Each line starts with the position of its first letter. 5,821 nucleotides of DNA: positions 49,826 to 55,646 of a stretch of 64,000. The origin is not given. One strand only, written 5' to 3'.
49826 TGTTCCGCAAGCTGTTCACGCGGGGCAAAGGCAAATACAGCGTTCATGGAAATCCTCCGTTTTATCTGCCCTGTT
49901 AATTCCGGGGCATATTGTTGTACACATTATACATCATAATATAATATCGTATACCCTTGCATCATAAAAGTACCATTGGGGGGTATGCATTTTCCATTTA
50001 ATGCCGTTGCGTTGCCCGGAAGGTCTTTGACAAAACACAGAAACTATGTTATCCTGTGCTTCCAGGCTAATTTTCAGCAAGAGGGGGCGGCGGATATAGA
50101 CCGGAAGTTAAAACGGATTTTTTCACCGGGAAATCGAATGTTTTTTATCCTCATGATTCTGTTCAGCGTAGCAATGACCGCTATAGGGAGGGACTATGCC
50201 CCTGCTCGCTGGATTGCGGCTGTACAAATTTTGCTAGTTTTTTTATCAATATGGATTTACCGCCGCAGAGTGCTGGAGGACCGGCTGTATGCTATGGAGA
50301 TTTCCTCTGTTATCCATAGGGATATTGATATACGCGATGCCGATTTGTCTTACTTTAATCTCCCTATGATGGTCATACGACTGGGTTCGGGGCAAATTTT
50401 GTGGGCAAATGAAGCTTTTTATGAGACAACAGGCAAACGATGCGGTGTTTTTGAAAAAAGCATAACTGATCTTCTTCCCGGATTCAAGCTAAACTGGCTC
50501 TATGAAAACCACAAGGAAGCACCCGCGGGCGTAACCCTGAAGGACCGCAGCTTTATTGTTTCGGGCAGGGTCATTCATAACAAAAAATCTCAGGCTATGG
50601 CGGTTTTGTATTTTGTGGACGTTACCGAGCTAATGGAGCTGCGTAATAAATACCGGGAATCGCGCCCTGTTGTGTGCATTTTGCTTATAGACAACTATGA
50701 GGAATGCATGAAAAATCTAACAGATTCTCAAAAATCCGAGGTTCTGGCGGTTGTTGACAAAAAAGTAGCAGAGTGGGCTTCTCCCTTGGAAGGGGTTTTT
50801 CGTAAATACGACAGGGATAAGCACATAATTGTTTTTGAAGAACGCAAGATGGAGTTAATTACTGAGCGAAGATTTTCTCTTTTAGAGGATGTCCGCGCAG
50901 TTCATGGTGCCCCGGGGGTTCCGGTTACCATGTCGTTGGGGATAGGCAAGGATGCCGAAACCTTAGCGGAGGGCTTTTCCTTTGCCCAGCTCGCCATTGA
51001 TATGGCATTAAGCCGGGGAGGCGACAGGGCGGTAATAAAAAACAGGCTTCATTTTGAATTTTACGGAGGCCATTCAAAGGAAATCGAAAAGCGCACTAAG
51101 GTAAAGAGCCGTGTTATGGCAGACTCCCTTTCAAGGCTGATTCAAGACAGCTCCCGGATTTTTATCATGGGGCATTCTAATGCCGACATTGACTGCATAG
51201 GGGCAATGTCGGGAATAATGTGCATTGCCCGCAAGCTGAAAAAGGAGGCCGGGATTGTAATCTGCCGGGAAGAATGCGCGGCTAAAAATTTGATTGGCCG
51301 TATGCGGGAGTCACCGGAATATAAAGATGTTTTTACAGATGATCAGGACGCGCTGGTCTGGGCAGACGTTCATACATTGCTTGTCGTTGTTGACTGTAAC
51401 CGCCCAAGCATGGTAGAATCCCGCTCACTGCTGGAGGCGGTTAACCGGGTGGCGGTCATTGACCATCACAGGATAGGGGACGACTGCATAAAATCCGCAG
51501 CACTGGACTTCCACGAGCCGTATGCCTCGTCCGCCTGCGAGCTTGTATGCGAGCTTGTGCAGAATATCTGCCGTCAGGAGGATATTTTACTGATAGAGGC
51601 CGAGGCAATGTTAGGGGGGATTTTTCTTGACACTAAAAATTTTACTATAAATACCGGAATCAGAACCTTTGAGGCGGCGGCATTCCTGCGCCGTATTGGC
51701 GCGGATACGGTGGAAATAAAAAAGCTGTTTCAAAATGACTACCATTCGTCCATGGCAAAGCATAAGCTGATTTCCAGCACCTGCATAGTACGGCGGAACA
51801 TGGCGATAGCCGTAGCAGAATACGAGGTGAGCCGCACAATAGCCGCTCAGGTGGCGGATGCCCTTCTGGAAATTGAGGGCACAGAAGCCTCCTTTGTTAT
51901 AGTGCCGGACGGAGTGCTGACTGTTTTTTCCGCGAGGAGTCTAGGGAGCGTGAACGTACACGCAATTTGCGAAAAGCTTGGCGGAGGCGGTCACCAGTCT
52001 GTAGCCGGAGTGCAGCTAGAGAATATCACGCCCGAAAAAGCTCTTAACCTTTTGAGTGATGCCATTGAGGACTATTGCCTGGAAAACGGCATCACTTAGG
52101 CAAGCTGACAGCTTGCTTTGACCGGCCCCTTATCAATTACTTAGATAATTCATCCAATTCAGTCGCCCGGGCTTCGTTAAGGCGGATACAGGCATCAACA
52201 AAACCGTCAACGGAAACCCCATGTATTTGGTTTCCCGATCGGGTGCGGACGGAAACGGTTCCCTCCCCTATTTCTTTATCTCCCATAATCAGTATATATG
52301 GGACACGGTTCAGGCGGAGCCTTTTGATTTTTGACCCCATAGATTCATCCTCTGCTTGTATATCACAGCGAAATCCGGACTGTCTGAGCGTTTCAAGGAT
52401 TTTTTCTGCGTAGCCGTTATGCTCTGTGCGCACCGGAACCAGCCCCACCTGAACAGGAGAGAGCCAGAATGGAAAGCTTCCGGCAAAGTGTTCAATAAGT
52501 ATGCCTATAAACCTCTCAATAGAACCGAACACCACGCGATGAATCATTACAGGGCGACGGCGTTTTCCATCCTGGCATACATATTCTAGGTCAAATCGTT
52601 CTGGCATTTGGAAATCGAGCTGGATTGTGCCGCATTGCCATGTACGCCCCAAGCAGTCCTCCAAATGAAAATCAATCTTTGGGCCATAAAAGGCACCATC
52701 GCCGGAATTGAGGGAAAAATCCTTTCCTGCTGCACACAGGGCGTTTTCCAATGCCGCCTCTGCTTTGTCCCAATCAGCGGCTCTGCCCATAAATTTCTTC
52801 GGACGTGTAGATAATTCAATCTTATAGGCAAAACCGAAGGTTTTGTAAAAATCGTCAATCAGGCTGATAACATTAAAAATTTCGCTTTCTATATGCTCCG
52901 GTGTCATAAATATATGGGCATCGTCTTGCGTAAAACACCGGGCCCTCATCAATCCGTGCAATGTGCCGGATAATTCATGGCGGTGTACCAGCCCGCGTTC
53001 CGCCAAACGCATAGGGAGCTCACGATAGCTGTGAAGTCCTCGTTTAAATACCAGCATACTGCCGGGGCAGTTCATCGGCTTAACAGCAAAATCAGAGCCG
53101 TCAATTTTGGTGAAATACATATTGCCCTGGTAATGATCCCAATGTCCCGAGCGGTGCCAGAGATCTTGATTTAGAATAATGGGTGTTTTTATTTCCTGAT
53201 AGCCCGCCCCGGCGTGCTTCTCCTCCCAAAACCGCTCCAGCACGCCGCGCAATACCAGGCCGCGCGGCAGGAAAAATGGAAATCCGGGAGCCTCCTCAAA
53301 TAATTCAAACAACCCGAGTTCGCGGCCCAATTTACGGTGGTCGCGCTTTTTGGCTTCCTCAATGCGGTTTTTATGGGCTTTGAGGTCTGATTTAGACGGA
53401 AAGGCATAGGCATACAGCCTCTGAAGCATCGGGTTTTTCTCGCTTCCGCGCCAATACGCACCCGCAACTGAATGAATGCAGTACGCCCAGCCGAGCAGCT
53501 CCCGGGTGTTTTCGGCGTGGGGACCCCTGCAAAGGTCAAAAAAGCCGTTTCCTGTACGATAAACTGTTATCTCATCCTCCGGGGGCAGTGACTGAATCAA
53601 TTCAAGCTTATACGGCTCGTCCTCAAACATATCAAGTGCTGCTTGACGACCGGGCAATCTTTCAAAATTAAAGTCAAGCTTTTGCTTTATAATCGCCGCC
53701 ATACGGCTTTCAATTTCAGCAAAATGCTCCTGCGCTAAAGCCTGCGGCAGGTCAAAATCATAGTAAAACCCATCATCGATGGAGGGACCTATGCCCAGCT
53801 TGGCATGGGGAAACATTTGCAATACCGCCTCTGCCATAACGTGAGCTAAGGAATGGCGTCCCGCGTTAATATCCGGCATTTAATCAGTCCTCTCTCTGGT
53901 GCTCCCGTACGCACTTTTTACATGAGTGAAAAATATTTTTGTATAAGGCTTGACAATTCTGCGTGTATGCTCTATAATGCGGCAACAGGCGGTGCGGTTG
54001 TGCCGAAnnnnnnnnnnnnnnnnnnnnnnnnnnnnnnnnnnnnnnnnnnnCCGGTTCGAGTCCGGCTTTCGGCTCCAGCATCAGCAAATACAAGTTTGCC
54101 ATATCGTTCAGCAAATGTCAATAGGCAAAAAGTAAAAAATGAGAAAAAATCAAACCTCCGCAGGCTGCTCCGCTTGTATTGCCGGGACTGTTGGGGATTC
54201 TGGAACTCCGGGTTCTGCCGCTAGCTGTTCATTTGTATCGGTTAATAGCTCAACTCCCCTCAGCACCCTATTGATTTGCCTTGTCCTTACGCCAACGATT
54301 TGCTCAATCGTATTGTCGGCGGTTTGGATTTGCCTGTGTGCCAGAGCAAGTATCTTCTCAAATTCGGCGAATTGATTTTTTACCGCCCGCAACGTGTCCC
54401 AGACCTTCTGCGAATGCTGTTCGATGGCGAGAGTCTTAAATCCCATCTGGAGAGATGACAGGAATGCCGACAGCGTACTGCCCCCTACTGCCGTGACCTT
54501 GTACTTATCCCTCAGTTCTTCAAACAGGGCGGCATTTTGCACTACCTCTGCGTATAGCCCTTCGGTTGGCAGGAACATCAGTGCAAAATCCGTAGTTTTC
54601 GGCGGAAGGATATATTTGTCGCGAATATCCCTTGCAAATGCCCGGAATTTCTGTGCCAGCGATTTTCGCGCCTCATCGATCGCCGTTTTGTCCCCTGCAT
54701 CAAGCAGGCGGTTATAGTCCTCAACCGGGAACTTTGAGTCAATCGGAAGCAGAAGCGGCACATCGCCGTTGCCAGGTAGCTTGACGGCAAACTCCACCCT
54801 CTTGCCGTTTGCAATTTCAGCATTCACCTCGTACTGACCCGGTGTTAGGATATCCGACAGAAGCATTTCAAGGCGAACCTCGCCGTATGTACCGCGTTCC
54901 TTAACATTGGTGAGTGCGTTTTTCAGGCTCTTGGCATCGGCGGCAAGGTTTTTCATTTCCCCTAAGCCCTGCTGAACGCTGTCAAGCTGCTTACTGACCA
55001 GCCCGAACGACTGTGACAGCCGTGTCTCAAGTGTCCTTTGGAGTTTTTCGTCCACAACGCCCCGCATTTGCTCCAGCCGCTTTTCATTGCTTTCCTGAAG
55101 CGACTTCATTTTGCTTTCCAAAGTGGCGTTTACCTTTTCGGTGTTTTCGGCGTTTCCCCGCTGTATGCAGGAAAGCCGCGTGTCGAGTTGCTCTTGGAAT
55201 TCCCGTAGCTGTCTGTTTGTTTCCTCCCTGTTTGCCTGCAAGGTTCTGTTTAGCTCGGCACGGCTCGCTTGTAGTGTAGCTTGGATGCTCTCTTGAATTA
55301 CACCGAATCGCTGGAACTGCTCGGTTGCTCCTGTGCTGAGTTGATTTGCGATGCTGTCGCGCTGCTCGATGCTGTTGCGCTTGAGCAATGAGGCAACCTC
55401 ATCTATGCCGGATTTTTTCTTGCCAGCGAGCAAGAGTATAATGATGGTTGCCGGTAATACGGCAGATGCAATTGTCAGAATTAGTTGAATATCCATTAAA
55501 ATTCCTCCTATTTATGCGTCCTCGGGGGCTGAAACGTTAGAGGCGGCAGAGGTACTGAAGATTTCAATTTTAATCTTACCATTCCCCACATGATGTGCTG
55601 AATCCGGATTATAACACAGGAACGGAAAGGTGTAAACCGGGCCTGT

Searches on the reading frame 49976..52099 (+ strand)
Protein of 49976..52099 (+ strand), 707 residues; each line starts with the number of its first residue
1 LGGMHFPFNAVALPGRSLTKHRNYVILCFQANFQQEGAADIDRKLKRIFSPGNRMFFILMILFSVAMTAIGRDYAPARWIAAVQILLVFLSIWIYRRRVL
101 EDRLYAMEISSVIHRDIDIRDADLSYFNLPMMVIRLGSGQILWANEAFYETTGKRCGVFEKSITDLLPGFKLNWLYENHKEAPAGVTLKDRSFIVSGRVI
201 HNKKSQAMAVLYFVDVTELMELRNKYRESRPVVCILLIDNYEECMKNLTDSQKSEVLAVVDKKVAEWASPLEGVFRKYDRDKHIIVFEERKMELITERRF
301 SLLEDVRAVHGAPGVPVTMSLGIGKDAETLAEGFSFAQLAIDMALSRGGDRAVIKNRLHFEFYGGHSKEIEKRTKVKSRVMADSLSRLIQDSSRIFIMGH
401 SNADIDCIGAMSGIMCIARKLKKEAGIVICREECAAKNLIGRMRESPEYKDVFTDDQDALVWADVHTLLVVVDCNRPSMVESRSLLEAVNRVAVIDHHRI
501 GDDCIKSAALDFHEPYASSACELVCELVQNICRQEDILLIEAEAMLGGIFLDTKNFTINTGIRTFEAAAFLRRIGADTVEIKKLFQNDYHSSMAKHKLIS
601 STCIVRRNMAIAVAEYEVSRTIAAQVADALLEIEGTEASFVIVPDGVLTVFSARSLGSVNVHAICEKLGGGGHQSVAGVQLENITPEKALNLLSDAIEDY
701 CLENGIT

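Call 24: search_protein_families(library=pfam, proteins=[window:49976-52099:+], max_evalue=0.0001)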
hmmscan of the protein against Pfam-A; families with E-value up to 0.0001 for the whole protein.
window:49976-52099:+ (707 aa): 3 families
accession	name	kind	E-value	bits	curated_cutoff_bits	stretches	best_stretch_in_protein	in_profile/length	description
PF01368.27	DHH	-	4.9e-24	85.4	28.1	1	394-549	1-125/125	DHH family, N-terminal domain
PF24898.2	GGDEF_GdpP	-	6.1e-23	81.9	30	1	237-357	2-121/126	Cyclic-di-AMP phosphodiesterase GdpP-like, GGDEF domain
PF02272.25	DHHA1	-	2e-11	44.7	25.9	1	610-701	5-100/102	DHHA1 domain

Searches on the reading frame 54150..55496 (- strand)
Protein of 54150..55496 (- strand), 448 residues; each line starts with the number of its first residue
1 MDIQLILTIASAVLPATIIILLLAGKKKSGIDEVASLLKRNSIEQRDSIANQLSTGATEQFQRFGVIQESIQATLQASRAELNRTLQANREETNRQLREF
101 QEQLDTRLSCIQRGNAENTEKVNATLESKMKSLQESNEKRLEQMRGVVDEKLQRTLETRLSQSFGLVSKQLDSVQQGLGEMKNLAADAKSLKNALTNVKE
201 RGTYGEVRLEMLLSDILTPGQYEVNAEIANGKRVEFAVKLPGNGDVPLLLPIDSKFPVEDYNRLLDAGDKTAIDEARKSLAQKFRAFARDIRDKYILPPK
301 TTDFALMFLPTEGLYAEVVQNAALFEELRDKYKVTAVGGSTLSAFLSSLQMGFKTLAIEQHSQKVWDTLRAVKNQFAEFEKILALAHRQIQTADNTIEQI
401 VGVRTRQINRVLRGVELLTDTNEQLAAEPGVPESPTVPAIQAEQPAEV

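Call 24: search_protein_families(library=pfam, proteins=[window:54150-55496:-], max_evalue=0.0001)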
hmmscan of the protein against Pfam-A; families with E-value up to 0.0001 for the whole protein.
window:54150-55496:- (448 aa): 1 family
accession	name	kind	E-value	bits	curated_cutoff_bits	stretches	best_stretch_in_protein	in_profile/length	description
PF02646.22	RmuC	-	1.6e-67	228.1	26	1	139-421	1-287/291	RmuC family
